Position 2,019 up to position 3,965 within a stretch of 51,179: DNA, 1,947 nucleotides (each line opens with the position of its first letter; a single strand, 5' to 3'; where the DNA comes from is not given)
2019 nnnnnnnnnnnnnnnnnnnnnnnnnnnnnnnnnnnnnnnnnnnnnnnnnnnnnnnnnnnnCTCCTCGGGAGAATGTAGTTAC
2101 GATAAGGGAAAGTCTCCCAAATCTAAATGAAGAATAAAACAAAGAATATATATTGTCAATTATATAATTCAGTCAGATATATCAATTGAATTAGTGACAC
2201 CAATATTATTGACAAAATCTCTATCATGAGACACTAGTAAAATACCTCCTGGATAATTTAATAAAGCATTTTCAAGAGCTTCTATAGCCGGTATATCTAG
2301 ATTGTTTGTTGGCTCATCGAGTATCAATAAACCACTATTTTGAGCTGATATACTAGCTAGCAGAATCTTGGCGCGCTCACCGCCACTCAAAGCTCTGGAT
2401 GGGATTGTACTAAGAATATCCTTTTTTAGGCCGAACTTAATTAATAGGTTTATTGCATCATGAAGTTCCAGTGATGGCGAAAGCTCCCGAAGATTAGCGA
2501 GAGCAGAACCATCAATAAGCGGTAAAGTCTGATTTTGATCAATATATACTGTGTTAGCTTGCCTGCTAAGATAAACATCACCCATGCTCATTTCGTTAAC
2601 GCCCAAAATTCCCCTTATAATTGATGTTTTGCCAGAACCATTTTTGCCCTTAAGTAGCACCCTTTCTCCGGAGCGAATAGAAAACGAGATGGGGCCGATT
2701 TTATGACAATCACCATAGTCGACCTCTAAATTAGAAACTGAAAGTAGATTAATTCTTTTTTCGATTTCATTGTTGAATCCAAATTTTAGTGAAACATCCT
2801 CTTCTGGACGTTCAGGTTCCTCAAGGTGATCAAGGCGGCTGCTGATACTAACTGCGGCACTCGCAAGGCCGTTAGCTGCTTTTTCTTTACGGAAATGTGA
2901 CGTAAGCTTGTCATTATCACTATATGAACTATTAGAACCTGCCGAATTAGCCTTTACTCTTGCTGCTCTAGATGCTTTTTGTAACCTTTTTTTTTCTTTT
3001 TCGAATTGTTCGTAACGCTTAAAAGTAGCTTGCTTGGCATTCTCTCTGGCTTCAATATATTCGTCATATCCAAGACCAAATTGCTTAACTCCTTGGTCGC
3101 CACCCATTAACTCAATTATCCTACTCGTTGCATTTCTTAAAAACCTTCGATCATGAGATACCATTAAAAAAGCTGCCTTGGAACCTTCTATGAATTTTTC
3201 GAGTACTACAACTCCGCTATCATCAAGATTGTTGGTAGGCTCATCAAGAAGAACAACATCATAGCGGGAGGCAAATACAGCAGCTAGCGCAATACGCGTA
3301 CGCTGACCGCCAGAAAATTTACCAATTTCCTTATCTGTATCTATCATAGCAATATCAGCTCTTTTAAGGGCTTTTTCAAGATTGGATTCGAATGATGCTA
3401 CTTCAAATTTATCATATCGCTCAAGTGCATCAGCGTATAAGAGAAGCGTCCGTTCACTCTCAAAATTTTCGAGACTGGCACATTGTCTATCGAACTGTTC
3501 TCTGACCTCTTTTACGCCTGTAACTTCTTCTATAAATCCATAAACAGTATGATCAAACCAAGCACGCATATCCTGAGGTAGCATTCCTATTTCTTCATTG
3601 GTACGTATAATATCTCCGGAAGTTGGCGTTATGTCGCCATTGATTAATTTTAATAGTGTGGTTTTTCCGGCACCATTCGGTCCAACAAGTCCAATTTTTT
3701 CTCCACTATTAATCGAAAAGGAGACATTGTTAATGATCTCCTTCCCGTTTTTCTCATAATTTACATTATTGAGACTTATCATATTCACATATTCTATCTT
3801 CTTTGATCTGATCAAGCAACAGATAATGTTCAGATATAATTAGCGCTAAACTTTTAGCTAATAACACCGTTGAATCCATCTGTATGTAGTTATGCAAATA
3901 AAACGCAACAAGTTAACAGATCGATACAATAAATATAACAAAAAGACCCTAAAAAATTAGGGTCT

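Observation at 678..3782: Candidate RiPP-like or protein-modification system: ABC-F, Gly-Gly-Ile-Asn-Cys-led protein, hairpin and mini-YcaO downstream of tRNA-Leu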

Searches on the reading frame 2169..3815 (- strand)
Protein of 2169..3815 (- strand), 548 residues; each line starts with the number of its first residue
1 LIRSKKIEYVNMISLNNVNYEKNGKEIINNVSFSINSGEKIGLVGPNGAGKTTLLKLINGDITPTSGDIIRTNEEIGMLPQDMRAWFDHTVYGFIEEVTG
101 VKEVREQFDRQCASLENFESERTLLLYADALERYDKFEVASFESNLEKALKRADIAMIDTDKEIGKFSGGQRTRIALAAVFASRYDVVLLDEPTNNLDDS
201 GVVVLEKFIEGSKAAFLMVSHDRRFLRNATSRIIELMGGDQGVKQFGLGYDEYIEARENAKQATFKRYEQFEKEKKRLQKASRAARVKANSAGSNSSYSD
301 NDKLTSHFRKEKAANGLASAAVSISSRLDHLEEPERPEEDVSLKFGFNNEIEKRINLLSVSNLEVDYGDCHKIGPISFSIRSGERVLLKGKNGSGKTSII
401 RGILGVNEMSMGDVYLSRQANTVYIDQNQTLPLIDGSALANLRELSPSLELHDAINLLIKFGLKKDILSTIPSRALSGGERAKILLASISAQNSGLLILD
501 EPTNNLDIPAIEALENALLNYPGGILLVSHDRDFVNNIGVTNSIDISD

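Call 5: search_protein_families(library=pfam, proteins=[window:2169-3815:-], max_evalue=1)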
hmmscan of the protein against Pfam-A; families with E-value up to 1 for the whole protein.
window:2169-3815:- (548 aa): 49 families (the best 25 are shown)
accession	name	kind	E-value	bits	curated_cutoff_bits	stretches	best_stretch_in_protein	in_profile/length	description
PF00005.33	ABC_tran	-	2.4e-47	161.4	25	2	29-195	2-137/137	ABC transporter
PF13304.12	AAA_21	-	2.2e-13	51.4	27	4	42-59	3-26/304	AAA domain, putative AbiEii toxin, Type IV TA system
PF02463.25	SMC_N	-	3.5e-12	46.6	40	3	42-242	28-217/220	RecF/RecN/SMC N terminal domain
PF13555.12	AAA_29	-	4.6e-06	26.7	27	2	32-55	16-39/61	P-loop containing region of AAA domain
PF02367.23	TsaE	-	4.4e-05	23.9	26.6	1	380-405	18-43/128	Threonylcarbamoyl adenosine biosynthesis protein TsaE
PF13558.12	SbcC_Walker_B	-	5e-05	23.9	27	1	159-200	25-79/90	SbcC/RAD50-like, Walker B motif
PF03193.22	RsgA_GTPase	-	0.00014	22.2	30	1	17-69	86-137/174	RsgA GTPase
PF13604.12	AAA_30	-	0.00023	21.4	27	1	42-146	22-82/191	AAA domain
PF13191.12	AAA_16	-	0.00031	21.7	32.6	1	382-404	21-45/167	AAA ATPase domain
PF00004.35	AAA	-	0.00041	21.2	21.2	1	43-62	3-22/131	ATPase family associated with various cellular activities (AAA)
PF01078.27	Mg_chelatase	-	0.0013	18.6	20.3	0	35-63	19-47/207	Magnesium chelatase, subunit ChlI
PF13175.12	AAA_15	-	0.0018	18.4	32.1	1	40-87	25-83/374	AAA ATPase domain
PF13476.12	AAA_23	-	0.002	19.2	27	1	387-403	23-39/201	AAA domain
PF12775.13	AAA_7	-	0.0027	17.7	25.8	1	379-404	29-54/181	P-loop containing dynein motor region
PF05783.17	DLIC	-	0.0027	17.1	19.7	1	381-412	23-54/471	Dynein light intermediate chain (DLIC)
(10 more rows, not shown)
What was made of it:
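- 2169..3782 (-): ABC-F ATPase: two ABC domains plus a conserved inter-domain linker and no membrane domain. It always lies immediately upstream of the tagged protein gene in Saccharibacteria. Pfam ABC_tran x2 (call 5).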

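Call 6: search_protein_families(library=ncbifam, proteins=[window:2169-3815:-], max_evalue=1)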
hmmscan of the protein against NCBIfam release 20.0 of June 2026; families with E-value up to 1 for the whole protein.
window:2169-3815:- (548 aa): 209 families (the best 25 are shown)
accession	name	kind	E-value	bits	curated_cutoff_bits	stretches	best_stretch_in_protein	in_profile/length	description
NF000355.4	ribo_prot_ABC_F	equivalog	6.2e-120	401.4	380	1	12-540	2-494/499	ribosomal protection-like ABC-F family protein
NF000170.2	ABCF_Vga_all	exception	2.3e-79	267.3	725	1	12-539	3-447/521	Vga family ABC-F type ribosomal protection protein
NF000168.2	ABCF_Msr_all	exception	1.9e-77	260.9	680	2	155-538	88-471/487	Msr family ABC-F type ribosomal protection protein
NF000171.1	ABCF_producer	exception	1.5e-76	258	800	3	13-295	4-290/541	TlrC/CarA/OleB/SrmB family ABC-F type ribosomal protection protein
NF050005.1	ABC_ATPase_Uup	equivalog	4.4e-76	256.4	900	3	357-538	319-503/636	ATP-binding cassette ATPase Uup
NF043038.1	ABCF_CplR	exception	1.1e-74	252.1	780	2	155-539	83-463/544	ABC-F type ribosomal protection protein CplR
NF000169.2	ABCF_Sal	exception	1.4e-71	241.8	725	2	128-538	92-494/542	Sal family ABC-F type ribosomal protection protein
NF008358.0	PRK11147.1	equivalog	3.5e-70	237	936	3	359-541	321-505/635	ABC transporter ATP-binding protein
NF008775.0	PRK11819.1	equivalog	7.8e-70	236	599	2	15-309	9-303/556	energy-dependent translational throttle protein EttA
TIGR03719.1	ABC_ABC_ChvD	subfamily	1.5e-67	228.5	806.75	2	16-313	8-305/552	energy-dependent translational throttle protein EttA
NF011646.0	PRK15064.1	equivalog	1.1e-64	218.7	762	1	12-539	1-502/530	ABC-F family ATPase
NF000167.2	ABCF_Lsa_all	exception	6.8e-60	203.4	750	3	163-430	114-382/492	Lsa family ABC-F type ribosomal protection protein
NF000256.1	MsrSA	exception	3.9e-59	200.4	1100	3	155-538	95-472/488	ABC-F type ribosomal protection protein Msr(A)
NF007921.0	PRK10636.1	equivalog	2.8e-57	194.4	917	1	13-536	2-491/638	ABC transporter ATP-binding protein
NF000166.1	ABCF_CarA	exception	2.9e-57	194.1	1050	3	17-287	10-294/556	ABC-F type ribosomal protection protein Car(A)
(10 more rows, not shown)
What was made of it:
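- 2169..3782 (-): NCBIfam NF000355 scores 401 bits against a cutoff of 380, while named ARE families score far below their cutoffs (call 6).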

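Call 84: search_solved_structures(query=window:2169-3782:-, max_evalue=1e-30, show_alignments=1)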
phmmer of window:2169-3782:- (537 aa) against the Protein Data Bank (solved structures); distinct sequences matched with E-value up to 1e-30: 25.
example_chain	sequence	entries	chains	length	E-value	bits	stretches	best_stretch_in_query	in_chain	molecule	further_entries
9nlj_U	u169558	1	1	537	4.9e-57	197.4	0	14-263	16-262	Uup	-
7msc_x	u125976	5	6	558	5.1e-57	197.3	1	9-269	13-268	Energy-dependent translational throttle protein EttA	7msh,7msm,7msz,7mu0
4fin_A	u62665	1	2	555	1.2e-56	196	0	14-276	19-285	EttA (YjjK) ABCF family protein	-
3j5s_D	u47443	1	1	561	1.3e-56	196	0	14-276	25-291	Energy-dependent translational throttle A (EttA)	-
9nl5_E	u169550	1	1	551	6.9e-56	193.6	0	14-276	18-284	EttA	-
9nlb_E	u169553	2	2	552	7e-56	193.5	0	14-276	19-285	Energy-dependent translational throttle protein EttA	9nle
6ha8_V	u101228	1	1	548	1.5e-55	192.5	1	153-526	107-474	Nucleotide-binding protein ExpZ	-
9njf_Y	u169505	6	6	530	4.5e-55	190.9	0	4-288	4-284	Probable ATP-binding protein YbiT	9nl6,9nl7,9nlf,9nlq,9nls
8buu_9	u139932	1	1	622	5.9e-54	187.2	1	152-527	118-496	ExpZ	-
7nhl_0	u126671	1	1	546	5e-50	174.2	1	157-528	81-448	Lincosamide-streptogramin A resistance protein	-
9nlh_H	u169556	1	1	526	5.7e-50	174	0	268-525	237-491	YheS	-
9vvi_W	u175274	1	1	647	1.8e-49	172.4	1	11-525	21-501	Probable ATP-binding protein YheS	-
5zxd_A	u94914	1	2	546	2.4e-49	172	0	4-274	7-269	ATP-binding cassette sub-family F member 1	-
5zlu_EE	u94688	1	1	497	5.6e-48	167.5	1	152-528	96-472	Macrolide efflux protein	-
7nhn_0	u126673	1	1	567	1e-45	160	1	144-528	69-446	Lmo0919 protein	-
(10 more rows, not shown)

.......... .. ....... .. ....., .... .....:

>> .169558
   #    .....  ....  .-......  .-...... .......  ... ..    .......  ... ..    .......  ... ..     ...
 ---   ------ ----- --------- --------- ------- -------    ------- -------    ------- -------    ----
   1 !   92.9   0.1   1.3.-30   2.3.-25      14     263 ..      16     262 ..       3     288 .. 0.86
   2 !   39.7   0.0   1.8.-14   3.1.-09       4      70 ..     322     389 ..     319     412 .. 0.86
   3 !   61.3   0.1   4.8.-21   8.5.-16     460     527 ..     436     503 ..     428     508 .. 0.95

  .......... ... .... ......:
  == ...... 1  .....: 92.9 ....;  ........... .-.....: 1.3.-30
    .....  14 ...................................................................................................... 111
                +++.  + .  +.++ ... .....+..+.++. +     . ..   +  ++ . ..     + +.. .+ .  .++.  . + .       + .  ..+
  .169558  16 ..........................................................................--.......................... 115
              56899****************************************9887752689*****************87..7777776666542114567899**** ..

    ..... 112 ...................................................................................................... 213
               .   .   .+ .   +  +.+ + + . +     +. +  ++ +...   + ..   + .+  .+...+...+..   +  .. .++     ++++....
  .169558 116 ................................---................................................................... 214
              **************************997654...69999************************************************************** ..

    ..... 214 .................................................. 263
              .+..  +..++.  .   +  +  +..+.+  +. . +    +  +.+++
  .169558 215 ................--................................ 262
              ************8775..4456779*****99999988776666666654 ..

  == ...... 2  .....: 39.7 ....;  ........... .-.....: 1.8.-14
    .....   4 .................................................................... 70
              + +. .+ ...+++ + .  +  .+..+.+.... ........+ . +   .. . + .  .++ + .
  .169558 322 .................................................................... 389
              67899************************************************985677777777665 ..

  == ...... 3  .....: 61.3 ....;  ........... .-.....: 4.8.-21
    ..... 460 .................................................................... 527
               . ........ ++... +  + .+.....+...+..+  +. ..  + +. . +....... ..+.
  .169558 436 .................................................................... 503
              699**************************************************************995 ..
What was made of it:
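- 2169..3782 (-): It is about equally distant from Uup, EttA, VmlR and YbiT in the PDB (call 84).
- On ARE-type ABC-F (antibiotic resistance): In the PDB it is equally close to Uup, EttA, VmlR and YbiT (call 84).
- Closest known: ABC-F translation factors. Different: It is equidistant from housekeeping and ARE structures (call 84).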

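Call 104: search_protein_families(library=padloc, proteins=[window:2169-3782:-], max_evalue=0.01)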
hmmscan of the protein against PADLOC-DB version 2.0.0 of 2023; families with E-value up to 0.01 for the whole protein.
window:2169-3782:- (537 aa): 27 families (the best 25 are shown)
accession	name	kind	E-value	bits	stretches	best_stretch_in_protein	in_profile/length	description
PDLC04135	mad3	-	4.8e-46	156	4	94-247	216-360/374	mads_3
PDLC04140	mad8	-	3.1e-16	57.8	2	10-187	10-205/314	mads_8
PDLC02980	AriA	-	3.8e-14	51.4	2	31-59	3-37/304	-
PDLC02335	AbiLi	-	3.3e-08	31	1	29-260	78-265/326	AbiLi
PDLC02914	ATPase-Toprim_I-B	-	6.2e-08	30.3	0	18-47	14-45/443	-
PDLC00268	PtuA1|PtuA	-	6.8e-07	27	1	18-107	17-102/411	AAA ATPase domain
PDLC04164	AriA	-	1.1e-06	26.4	0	19-53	19-53/253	-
PDLC04242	PDC-M01A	-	1.5e-05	21.4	0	462-499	401-441/566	-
PDLC00279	PtuA1|PtuA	-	2e-05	21.9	0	376-414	30-67/416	AAA ATPase domain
PDLC00277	PtuA1|PtuA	-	2.9e-05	21.5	0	375-395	26-46/423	AAA ATPase domain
PDLC00269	PtuA1|PtuA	-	3.2e-05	21.4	0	32-48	37-53/446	AAA ATPase domain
PDLC04541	PDC-M25A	-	9.2e-05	19.7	0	22-48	16-42/380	-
PDLC04213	HEC-02A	-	0.00019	19.1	0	32-49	28-45/337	-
PDLC00287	PtuA1|PtuA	-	0.00019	18.3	0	340-392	192-241/584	AAA ATPase domain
PDLC00299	PtuA1|PtuA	-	0.00023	18.2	0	357-392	61-95/535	AAA ATPase domain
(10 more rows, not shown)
